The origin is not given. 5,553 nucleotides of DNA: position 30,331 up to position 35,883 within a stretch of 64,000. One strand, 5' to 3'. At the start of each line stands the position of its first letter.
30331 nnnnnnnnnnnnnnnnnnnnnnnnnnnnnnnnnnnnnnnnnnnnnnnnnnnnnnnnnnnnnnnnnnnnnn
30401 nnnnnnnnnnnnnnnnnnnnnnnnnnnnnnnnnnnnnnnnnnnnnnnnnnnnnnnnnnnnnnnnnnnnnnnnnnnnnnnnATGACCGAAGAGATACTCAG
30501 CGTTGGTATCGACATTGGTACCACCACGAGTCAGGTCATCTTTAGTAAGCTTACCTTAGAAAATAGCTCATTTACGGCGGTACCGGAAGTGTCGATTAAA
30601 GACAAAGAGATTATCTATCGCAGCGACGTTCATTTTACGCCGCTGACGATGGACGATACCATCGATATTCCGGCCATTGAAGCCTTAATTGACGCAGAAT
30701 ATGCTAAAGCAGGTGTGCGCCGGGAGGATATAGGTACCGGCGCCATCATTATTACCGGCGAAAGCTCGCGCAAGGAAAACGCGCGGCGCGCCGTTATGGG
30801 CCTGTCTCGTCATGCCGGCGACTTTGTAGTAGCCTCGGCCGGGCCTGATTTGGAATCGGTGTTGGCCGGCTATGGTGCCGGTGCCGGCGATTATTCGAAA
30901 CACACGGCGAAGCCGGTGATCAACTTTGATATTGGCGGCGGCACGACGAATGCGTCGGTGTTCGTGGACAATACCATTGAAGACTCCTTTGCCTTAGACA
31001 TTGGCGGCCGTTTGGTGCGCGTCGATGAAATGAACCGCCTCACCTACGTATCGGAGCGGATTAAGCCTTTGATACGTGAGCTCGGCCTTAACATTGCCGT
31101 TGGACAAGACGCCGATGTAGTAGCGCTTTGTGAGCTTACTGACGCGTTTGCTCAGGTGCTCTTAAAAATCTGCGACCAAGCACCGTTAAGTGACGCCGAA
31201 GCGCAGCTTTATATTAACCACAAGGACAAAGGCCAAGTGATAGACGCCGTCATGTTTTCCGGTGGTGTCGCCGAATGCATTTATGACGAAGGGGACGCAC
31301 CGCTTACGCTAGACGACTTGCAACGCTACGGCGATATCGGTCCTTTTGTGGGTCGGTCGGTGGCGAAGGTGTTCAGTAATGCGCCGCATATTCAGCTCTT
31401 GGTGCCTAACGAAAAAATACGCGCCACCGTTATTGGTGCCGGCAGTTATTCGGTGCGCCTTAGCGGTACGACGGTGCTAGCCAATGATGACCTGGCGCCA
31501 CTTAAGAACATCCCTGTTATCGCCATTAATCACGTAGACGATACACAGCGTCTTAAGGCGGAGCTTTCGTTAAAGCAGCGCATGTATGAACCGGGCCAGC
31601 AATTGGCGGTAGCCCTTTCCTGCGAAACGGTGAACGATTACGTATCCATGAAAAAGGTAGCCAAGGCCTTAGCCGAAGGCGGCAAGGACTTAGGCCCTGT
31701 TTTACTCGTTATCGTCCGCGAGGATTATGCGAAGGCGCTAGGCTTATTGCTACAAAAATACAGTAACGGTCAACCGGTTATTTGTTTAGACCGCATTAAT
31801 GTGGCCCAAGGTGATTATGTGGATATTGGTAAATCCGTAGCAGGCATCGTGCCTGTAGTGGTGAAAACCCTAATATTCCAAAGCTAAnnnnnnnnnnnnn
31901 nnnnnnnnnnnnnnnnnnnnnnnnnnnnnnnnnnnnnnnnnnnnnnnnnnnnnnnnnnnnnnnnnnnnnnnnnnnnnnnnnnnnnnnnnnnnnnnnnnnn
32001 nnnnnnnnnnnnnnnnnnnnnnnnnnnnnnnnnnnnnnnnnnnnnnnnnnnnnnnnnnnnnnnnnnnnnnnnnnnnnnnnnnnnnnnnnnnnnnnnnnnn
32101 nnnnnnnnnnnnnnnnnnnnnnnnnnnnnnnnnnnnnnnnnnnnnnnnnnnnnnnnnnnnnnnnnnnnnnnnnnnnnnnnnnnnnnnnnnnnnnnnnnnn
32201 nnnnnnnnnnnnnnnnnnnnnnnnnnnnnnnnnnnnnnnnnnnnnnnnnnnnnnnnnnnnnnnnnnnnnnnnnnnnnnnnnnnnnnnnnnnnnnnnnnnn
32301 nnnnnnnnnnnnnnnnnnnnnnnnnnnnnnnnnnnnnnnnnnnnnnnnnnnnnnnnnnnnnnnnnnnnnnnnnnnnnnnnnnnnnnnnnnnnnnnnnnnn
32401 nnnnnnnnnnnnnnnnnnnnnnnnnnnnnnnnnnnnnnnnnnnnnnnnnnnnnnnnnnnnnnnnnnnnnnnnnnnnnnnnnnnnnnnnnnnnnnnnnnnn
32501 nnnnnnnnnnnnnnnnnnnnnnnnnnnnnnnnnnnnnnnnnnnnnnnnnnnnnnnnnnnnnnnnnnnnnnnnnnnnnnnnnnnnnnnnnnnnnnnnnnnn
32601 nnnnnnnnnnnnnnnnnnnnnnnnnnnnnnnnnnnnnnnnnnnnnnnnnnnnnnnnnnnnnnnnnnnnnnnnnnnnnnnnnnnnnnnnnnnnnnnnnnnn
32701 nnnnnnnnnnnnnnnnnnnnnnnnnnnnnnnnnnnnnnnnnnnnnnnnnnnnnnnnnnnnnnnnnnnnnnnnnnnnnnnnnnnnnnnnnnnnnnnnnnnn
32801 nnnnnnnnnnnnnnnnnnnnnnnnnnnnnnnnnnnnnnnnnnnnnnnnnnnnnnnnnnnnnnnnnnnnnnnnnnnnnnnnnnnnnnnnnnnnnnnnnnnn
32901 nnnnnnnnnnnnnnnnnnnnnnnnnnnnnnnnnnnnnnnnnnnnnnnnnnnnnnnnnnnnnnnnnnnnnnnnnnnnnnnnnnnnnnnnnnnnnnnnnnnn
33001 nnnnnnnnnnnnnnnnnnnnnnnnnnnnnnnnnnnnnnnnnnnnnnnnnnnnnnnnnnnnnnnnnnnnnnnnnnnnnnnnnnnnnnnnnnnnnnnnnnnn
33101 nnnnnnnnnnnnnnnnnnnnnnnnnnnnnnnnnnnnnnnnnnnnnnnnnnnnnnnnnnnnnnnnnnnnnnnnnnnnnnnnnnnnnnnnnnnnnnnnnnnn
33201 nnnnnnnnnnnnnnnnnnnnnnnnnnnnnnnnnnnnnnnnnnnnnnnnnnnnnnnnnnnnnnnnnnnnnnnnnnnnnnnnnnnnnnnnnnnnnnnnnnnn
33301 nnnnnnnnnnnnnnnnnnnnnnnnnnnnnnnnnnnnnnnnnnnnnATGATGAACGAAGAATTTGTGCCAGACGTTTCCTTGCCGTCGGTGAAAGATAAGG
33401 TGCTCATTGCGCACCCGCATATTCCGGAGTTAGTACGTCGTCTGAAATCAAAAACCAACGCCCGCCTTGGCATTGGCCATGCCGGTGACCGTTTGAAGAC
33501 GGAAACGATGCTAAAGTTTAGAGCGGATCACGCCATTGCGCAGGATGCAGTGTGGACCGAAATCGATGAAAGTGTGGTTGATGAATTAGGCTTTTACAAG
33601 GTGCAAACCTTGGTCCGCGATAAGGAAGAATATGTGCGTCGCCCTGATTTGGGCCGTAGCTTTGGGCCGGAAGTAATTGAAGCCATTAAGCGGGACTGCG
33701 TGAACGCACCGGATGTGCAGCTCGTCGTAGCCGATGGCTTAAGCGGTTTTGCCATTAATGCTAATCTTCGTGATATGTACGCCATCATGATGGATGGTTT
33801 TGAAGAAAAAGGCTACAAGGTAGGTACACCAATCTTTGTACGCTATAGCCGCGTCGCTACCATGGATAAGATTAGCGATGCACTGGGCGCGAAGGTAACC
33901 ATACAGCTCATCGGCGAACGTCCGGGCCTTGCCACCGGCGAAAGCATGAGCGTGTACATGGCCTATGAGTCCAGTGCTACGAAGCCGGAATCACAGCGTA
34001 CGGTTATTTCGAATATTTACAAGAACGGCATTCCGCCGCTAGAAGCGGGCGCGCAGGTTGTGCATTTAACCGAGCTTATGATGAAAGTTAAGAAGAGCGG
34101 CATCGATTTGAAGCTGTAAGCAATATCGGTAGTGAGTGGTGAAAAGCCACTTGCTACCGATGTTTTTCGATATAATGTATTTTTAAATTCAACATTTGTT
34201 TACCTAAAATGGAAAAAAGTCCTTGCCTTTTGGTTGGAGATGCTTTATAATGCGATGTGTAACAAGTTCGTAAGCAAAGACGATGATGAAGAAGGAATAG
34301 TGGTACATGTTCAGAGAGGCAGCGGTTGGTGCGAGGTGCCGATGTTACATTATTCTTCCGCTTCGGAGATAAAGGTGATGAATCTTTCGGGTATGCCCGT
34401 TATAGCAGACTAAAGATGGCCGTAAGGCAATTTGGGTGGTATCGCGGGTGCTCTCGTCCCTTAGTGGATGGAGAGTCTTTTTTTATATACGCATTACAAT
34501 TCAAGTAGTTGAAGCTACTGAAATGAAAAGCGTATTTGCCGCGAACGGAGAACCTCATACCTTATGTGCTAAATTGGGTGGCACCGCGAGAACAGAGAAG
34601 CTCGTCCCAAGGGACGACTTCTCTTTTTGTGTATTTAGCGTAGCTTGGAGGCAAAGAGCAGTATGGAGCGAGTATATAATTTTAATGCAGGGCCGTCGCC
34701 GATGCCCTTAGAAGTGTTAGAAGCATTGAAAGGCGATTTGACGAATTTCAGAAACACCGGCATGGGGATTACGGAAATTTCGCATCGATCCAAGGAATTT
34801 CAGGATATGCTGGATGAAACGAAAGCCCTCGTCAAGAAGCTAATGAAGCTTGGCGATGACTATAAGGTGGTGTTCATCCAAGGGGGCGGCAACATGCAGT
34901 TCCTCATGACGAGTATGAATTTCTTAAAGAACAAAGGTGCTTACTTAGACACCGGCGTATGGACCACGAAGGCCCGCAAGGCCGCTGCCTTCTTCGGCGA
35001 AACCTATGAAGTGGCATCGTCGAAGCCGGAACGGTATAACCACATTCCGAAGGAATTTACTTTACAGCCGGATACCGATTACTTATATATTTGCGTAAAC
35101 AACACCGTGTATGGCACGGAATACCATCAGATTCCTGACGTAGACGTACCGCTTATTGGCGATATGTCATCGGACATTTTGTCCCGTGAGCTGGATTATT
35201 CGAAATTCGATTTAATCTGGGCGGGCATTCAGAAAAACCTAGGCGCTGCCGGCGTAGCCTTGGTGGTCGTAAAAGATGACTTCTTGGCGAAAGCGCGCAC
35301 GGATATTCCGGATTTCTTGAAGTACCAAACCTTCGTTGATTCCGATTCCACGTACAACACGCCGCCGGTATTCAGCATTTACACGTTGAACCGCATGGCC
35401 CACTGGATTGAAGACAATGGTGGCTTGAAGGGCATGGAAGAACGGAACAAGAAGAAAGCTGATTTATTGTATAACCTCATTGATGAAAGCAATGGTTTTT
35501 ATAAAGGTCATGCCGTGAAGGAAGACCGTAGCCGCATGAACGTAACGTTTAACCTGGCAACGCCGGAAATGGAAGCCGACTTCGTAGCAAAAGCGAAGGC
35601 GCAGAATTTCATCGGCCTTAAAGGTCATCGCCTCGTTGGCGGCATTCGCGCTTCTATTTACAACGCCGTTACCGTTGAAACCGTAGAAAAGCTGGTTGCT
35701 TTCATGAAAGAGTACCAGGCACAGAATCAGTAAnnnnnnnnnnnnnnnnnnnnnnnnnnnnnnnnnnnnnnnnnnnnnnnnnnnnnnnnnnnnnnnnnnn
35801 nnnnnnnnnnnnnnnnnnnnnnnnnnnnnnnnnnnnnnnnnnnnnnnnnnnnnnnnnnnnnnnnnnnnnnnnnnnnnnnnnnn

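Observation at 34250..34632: Two consecutive T-box-like terminators upstream of serC-serA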

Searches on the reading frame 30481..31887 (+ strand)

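Call 6: search_protein_families(library=ncbifam, proteins=[window:30481-31887:+])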
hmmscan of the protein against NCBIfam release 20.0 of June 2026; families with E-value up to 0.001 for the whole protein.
window:30481-31887:+ (468 aa): 4 families
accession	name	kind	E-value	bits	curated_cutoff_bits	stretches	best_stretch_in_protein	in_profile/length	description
NF007992.0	PRK10719.1-3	equivalog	2.2e-134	448.9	598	1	1-467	1-477/478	ethanolamine ammonia-lyase reactivating factor EutA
NF007994.0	PRK10719.1-5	equivalog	2.9e-107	359.5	952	1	1-466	1-472/473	ethanolamine ammonia-lyase reactivating factor EutA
NF007993.0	PRK10719.1-4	equivalog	1.1e-88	298.3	769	1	2-468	3-467/467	ethanolamine ammonia-lyase reactivating factor EutA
NF007991.0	PRK10719.1-1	equivalog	3.6e-75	253.4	799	1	2-468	3-467/467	ethanolamine ammonia-lyase reactivating factor EutA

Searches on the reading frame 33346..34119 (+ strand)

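Call 6: search_protein_families(library=ncbifam, proteins=[window:33346-34119:+])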
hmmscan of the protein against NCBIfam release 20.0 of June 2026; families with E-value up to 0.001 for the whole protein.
window:33346-34119:+ (257 aa): 1 family
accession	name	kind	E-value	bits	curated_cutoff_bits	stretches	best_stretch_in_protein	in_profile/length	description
NF003971.0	PRK05465.1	equivalog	4.5e-84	281.7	230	1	16-256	3-245/261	ethanolamine ammonia-lyase subunit EutC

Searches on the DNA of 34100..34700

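Call 4: search_rna_families(source=window, start=34100, end=34700, threshold=evalue, max_evalue=10, show_alignments=6)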
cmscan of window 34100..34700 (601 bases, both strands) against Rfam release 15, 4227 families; matches with E-value up to 10: 4.
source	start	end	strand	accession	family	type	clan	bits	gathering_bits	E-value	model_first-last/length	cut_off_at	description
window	34274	34464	+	RF00230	T-box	Cis-reg; leader;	-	81.4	93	4.4e-18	1-219/219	no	T-box leader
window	34113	34176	+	RF00832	mir-71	Gene; miRNA;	-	17.4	50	0.89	1-73/73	no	mir-71 microRNA precursor family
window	34122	34226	+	RF01456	VrrA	Gene; antisense;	-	16.6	50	3.3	1-140/140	no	Vibrio regulatory RNA of OmpA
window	34590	34616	+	RF00173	Hairpin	Gene; ribozyme;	-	13.9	65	7.1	1-52/52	no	Hairpin ribozyme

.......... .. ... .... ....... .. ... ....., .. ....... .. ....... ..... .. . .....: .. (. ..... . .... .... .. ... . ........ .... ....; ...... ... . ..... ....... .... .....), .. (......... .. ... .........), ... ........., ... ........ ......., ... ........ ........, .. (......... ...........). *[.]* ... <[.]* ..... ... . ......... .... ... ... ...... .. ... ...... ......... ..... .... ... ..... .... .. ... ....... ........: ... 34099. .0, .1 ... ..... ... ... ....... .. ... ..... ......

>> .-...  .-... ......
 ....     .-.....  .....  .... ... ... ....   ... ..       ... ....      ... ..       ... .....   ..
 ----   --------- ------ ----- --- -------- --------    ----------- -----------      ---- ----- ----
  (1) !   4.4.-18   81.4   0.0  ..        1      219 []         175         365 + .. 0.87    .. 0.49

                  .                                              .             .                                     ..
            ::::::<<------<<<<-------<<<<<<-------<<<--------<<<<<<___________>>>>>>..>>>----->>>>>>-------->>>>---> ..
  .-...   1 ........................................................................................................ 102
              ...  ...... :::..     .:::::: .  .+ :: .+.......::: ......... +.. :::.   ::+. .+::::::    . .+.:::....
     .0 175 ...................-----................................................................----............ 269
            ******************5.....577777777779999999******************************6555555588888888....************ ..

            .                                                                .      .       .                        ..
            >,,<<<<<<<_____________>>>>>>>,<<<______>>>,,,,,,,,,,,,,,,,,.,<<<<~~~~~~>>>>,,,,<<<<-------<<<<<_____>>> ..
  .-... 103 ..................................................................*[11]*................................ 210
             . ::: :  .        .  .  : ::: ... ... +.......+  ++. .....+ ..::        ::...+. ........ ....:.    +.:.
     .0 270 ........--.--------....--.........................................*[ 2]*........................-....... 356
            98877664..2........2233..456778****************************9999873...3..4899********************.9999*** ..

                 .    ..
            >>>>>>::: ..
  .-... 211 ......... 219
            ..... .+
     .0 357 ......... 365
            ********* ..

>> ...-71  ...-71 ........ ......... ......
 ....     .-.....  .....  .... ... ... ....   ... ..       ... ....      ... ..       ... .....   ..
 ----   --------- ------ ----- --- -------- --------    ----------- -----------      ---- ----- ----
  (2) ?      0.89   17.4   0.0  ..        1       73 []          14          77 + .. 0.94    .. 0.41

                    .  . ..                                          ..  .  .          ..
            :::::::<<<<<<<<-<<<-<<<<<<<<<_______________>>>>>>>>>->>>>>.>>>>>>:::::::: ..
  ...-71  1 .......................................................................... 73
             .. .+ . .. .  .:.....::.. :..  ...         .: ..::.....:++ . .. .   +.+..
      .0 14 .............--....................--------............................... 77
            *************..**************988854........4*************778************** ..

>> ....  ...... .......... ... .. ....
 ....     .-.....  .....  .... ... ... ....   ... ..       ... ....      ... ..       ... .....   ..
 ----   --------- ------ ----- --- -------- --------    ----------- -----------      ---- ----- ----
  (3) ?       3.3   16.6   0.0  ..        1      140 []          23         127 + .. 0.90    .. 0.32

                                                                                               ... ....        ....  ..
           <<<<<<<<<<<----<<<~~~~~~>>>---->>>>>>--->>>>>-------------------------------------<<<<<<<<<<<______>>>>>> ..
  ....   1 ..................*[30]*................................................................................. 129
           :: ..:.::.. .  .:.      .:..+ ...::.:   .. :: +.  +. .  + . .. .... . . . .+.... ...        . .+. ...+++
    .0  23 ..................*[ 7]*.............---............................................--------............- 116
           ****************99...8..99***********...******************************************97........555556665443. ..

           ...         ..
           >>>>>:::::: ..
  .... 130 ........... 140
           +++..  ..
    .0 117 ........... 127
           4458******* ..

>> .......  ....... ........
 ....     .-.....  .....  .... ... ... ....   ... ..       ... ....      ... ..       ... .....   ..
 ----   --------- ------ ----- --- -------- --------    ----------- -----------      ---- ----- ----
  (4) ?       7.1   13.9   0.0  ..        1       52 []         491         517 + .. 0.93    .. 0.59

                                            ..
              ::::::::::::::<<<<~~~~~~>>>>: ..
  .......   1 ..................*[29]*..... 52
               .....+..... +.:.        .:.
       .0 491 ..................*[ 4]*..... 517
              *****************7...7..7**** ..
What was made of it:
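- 34274..34464 (+): Module 1: complete T-box leader (Rfam RF00230 match), running from the K-turn through the antiterminator 3' strand. The match is 81.4 bits, E = 4.4e-18, over model positions 1-219 (call 4).
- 34357..34360 (+): Specifier codon UCC (Ser) at 34357-34359, followed by the conserved purine G at 34360. The position corresponds to the codon slot of the Rfam specifier loop (call 4).
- On T-box leader (Rfam RF00230), module 1: The score is 81.4 bits, E = 4.4e-18, over the full model 1-219 (call 4).
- On Complete tandem T-box: There is no Rfam hit for element 2 at E <= 10 (call 4).
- Closest known: Canonical single transcriptional T-box leaders. Different: The specifier loop is compact and lacks the AGUA/GAA S-turn, and the window's score of 81.4 bits is below the Rfam gathering score (call 4).
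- Checked: Both contain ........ (34453-34460 and 34601-34608), which is the family-wide 3' strand of the T-box antiterminator in the Rfam consensus (call 4). The second element gets no Rfam match even at E <= 10 (call 4).
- Rfam finds nothing there at E <= 10 (call 4).
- Tried and rejected: A permissive scan of the leader alone was needed (call 4).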

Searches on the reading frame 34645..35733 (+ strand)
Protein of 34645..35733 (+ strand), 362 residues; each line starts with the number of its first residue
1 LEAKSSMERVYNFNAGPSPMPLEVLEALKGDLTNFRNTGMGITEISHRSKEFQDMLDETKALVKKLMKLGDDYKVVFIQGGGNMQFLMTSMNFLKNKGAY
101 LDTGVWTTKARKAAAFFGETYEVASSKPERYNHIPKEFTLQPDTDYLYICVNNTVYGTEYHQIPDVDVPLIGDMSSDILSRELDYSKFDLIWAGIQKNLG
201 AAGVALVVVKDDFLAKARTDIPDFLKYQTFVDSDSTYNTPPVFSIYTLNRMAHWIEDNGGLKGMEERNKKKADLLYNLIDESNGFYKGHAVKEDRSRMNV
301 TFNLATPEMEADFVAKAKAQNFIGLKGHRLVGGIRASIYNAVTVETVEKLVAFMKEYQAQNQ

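Call 6: search_protein_families(library=ncbifam, proteins=[window:34645-35733:+])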
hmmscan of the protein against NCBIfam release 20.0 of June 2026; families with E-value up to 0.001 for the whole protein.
window:34645-35733:+ (362 aa): 7 families
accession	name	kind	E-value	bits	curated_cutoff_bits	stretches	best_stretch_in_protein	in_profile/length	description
NF003764.0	PRK05355.1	equivalog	7.6e-139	462.6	253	1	7-361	1-356/357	3-phosphoserine/phosphohydroxythreonine transaminase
TIGR01364.1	serC_1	equivalog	8.1e-135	449.3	443.6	1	10-360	1-357/358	phosphoserine transaminase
NF009112.0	PRK12462.1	equivalog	5.7e-105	351.1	563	1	11-360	7-363/365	phosphoserine transaminase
TIGR01366.1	serC_3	equivalog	1.6e-17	63.8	401.65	1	12-352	6-352/361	phosphoserine transaminase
NF002841.0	PRK03080.1-2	equivalog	4.2e-11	42.4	477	1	45-315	39-324/389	phosphoserine transaminase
TIGR01365.1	serC_2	equivalog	7.7e-11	41.7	448.2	1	34-312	22-312/374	phosphoserine transaminase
TIGR03301.1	PhnW-AepZ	equivalog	6.4e-08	32.4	360.8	1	44-357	21-354/355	2-aminoethylphosphonate aminotransferase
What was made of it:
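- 34647..35733 (+): RBS GGAGG (34647-34651) and serC, with ATG at 34663. NCBIfam phosphoserine transaminase, 462.6 bits against a cut-off of 253 (call 6).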

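Call 13: find_encoding_contigs(protein=window:34663-35733:+, flank=3000, max_places=6)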
Protein window:34663-35733:+ (356 aa): 22 contigs read that carry it; 5 places shown.
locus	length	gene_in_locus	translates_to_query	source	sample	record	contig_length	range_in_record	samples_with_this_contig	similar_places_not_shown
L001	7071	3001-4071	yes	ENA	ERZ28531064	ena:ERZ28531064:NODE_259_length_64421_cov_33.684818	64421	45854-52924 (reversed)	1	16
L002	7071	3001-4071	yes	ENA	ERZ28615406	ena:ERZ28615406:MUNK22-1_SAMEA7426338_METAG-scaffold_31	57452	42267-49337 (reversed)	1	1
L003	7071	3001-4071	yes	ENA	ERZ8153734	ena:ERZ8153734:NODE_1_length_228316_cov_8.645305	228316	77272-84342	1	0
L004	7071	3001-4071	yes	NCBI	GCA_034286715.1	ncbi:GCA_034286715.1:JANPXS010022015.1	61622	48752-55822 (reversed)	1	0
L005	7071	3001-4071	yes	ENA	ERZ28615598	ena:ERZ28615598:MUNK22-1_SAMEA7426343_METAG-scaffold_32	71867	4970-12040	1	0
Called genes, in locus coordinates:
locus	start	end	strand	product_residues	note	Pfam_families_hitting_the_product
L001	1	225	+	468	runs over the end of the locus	PF06277:EutA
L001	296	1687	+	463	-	PF06751:EutB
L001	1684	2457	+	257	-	PF05985:EutC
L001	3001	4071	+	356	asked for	PF00266:Aminotran_5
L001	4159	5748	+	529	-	PF00389:2-Hacid_dh, PF02826:2-Hacid_dh_C, PF19304:PGDH_inter, PF01842:ACT (weak), PF22629:ACT_AHAS_ss (faint)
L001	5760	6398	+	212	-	PF00300:His_Phos_1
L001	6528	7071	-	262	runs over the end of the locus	PF00795:CN_hydrolase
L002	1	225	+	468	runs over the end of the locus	PF06277:EutA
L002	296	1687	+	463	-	PF06751:EutB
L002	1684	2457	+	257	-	PF05985:EutC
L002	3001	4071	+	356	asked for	PF00266:Aminotran_5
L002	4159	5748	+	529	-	PF00389:2-Hacid_dh, PF02826:2-Hacid_dh_C, PF19304:PGDH_inter, PF01842:ACT (weak), PF22629:ACT_AHAS_ss (faint)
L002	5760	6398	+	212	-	PF00300:His_Phos_1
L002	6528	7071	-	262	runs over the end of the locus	PF00795:CN_hydrolase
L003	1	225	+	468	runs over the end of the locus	PF06277:EutA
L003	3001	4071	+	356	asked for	PF00266:Aminotran_5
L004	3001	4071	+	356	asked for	PF00266:Aminotran_5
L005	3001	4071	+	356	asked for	PF00266:Aminotran_5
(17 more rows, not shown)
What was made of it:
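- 34647..35733 (+): The gene call of 356 aa is identical on 22 public contigs (call 13).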

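Call 14: find_related_loci(query=window:34663-35730:+, collection=genome_contigs, flank=2500)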
Query window:34663-35730:+ (356 aa) in genome_contigs; peptide patterns used: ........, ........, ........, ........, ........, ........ (x = any residue, [..] = any of these).
77 stretches matched a pattern; 41 encode a relative of the query (tblastn E <= 1e-3); 41 distinct loci.
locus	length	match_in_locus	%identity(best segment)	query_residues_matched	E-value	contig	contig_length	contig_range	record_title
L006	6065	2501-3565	71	1-355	4e-179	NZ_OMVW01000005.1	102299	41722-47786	Uncultured Dialister sp. isolate RUG005, whole genome shotgun sequence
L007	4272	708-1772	71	1-355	0e+0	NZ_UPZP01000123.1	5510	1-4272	Uncultured Dialister sp. isolate UMGS61, whole genome shotgun sequence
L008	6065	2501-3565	71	1-355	2e-178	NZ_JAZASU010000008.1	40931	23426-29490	MAG: Dialister sp. isolate R34_purified_bin37 k141_996825_length_40931_cov_20.0000, whole genome shotgun sequence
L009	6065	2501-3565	70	1-355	2e-178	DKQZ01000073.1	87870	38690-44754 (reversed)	MAG TPA_asm: Dialister sp. UBA7295 UBA7295_contig_1404, whole genome shotgun sequence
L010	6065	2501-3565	71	1-355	9e-178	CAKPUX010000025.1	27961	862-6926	MAG: uncultured Dialister sp. isolate REFINED_METABAT215_TOP10_CONTIGS_1500_ASSEMBLY_K77_MERGED__Hadza_MoBio_hadza-E-H_H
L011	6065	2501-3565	71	1-355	5e-178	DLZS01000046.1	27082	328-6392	MAG TPA_asm: Dialister sp. isolate UBA10667 contig_825, whole genome shotgun sequence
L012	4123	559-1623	70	1-356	0e+0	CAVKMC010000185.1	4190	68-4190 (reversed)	Agathobacter sp. isolate H07689-L1_cleanbin_000019 genome assembly, contig: Spades_H07689-L1_contig_9729, whole genome s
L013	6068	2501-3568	70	1-356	7e-178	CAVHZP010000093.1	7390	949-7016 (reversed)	bacterium isolate G02623-L1_cleanbin_000009 genome assembly, contig: Spades_G02623-L1_contig_1963, whole genome shotgun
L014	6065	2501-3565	71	1-355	2e-177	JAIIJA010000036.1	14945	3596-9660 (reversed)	MAG: Dialister sp. isolate Map_127_009 contig_100_431, whole genome shotgun sequence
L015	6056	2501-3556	71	1-352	4e-177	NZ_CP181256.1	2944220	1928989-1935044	MAG: Dialister sp. isolate UW_FK_DIAL1_1 chromosome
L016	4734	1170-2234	70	1-355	4e-179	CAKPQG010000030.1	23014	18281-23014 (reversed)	MAG: uncultured Dialister sp. isolate REFINED_METABAT215_TOP10_CONTIGS_1500_ASSEMBLY_K77_MERGED__Hadza_MoBio_hadza-I-L_O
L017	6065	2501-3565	70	1-355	6e-176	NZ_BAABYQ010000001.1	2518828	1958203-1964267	Dialister sp. i34-0019-2H8 sequence1, whole genome shotgun sequence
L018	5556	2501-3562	70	1-354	5e-178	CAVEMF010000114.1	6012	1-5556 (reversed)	Ruminococcus bromii isolate H07649-L1_cleanbin_000011 genome assembly, contig: Spades_H07649-L1_contig_11214, whole geno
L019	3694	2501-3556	70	1-352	4e-179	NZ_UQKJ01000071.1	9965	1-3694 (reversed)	Uncultured Dialister sp. isolate UMGS370, whole genome shotgun sequence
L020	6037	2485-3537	70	1-351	2e-175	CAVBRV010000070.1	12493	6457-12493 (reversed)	Paludibacteraceae bacterium isolate H07622-L1_cleanbin_000032 genome assembly, contig: Spades_H07622-L1_contig_2758, who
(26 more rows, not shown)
